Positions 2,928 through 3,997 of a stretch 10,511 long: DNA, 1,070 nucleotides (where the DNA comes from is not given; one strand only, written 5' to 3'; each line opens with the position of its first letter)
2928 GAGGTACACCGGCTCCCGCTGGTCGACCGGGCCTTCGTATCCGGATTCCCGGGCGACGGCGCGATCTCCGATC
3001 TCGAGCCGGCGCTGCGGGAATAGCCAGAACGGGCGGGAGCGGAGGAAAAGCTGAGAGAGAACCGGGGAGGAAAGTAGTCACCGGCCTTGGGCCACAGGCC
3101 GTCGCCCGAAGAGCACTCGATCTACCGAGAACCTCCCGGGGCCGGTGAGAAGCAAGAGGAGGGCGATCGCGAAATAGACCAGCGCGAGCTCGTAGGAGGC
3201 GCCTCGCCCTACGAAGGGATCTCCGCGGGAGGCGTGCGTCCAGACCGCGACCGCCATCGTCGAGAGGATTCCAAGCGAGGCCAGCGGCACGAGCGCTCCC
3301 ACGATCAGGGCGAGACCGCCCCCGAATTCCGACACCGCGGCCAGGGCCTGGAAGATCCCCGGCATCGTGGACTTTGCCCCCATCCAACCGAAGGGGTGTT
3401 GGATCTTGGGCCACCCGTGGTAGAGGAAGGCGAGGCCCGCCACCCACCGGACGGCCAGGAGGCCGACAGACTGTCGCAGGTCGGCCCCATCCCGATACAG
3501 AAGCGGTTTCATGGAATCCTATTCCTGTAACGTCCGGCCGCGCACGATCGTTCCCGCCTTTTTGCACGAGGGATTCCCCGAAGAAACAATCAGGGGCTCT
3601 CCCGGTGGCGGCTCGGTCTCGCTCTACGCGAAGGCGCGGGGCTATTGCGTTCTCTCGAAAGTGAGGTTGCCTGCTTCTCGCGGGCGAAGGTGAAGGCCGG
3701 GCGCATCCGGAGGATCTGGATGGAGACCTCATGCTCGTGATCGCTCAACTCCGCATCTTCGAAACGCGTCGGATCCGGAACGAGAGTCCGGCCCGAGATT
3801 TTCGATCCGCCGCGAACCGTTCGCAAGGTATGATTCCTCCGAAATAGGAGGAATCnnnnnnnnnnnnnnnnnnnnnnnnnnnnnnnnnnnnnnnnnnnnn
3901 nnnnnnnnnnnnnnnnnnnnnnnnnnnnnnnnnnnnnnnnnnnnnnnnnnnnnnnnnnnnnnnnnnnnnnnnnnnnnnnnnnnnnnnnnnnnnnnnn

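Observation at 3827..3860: Strong hairpin occluding both the SD and start codon of the WD40 gene, with a 5-codon mini-ORF in its 5' arm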

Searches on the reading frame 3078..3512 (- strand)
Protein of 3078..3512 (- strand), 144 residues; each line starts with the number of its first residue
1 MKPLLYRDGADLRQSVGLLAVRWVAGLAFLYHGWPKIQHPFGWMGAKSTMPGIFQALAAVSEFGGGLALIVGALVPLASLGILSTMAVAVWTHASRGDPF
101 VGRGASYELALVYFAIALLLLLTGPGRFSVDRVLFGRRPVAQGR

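Call 12: search_protein_families(library=pfam, proteins=[window:3078-3512:-])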
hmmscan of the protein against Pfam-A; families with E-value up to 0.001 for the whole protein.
window:3078-3512:- (144 aa): 1 family
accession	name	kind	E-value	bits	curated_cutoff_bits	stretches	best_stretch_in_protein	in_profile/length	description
PF07681.17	DoxX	-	4.4e-13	50.1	23.6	1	17-93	1-83/85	DoxX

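Call 28: find_homologous_proteins(query=window:3078-3512:-, max_evalue=1e-20)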
Query window:3078-3512:- (144 aa): 2524 proteins with E <= 1e-20 among 4021 candidates; the best 120 are listed.
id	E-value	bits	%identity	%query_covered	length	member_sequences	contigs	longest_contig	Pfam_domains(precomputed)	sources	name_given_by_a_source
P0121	3.8e-87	308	100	100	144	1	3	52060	PF07681.18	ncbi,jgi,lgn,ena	-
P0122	3.6e-58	214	71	99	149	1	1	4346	PF07681.18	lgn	-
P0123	3.2e-56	208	73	96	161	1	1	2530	PF07681.18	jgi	jgi:putative oxidoreductase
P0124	1.1e-52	196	74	76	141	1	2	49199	PF07681.18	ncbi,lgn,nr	ncbi:MAG: DoxX family protein [Planctomycetes bacterium]|nr:DoxX family protein [Planctomycetota bac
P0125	1.5e-51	192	67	96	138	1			PF07681.18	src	-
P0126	6.2e-51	190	70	96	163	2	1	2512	PF04173.19,PF13564.12,PF07681.18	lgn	-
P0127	2.3e-50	189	73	76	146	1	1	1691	PF07681.18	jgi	jgi:putative oxidoreductase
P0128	7.9e-50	187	69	90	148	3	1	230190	PF07681.18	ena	-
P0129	8.9e-50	187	72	77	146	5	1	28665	PF07681.18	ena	-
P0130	1.2e-49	186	71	94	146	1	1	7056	PF07681.18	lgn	-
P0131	1.2e-49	186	71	86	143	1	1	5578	PF07681.18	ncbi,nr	ncbi:MAG: DoxX family protein [Deltaproteobacteria bacterium]|nr:DoxX family protein [Deltaproteobac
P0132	1.5e-49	186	67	94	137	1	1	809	PF07681.18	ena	-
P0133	2.6e-49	185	70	88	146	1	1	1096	PF07681.18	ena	-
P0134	5.1e-49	184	68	90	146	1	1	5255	PF07681.18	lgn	-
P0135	5.1e-49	184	66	95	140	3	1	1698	PF07681.18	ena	-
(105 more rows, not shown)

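Call 29: find_encoding_contigs(protein=P0124, flank=4000, max_places=2)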
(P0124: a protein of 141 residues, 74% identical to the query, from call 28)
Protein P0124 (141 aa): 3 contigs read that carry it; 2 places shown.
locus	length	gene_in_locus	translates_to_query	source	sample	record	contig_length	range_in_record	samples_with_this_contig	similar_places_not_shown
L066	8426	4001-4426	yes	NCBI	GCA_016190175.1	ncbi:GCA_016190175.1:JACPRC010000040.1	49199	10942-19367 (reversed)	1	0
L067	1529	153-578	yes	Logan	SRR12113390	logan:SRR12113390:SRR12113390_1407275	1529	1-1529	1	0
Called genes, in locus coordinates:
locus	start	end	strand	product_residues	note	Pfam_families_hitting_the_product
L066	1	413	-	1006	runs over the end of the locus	PF00069:Pkinase, PF07714:PK_Tyr_Ser-Thr, PF00515:TPR_1 (faint), PF13424:TPR_12 (faint), PF13428:TPR_14 (faint), PF13431:TPR_17 (faint), PF14559:TPR_19 (faint), PF13432:TPR_16 (weak), +6 more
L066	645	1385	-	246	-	PF04542:Sigma70_r2 (weak)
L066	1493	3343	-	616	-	PF12708:Pect-lyase_RHGA_epim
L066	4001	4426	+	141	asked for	PF07681:DoxX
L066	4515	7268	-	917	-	PF13205:Big_5 (faint), PF04234:CopC (faint), PF13385:Laminin_G_3, PF00041:fn3, PF13385:Laminin_G_3, PF00041:fn3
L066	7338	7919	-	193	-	PF17674:HHH_9, PF00575:S1, PF23459:S1_RRP5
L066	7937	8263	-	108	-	PF02452:PemK_toxin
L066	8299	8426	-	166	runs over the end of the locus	PF12844:HTH_19, PF13443:HTH_26, PF13560:HTH_31, PF01381:HTH_3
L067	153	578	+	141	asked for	PF07681:DoxX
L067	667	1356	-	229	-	PF00041:fn3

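Call 30: find_encoding_contigs(protein=P0122, flank=4000, max_places=2)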
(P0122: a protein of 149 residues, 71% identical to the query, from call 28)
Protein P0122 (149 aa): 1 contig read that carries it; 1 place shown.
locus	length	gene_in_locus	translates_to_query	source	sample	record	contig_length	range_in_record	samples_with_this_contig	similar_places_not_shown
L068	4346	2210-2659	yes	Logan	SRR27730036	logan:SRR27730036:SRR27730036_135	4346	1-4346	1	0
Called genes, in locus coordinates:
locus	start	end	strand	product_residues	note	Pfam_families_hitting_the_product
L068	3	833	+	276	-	?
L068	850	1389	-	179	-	PF01625:PMSR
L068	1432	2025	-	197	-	-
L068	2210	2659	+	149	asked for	PF07681:DoxX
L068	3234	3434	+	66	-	-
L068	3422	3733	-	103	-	-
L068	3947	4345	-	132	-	?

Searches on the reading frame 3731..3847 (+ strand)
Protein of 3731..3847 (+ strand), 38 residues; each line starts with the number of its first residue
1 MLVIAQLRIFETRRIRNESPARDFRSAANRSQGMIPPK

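Call 36: search_protein_families(library=pfam, proteins=[window:3731-3847:+], max_evalue=0.01)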
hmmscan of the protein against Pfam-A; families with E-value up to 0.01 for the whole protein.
window:3731-3847:+ (38 aa): 0 families
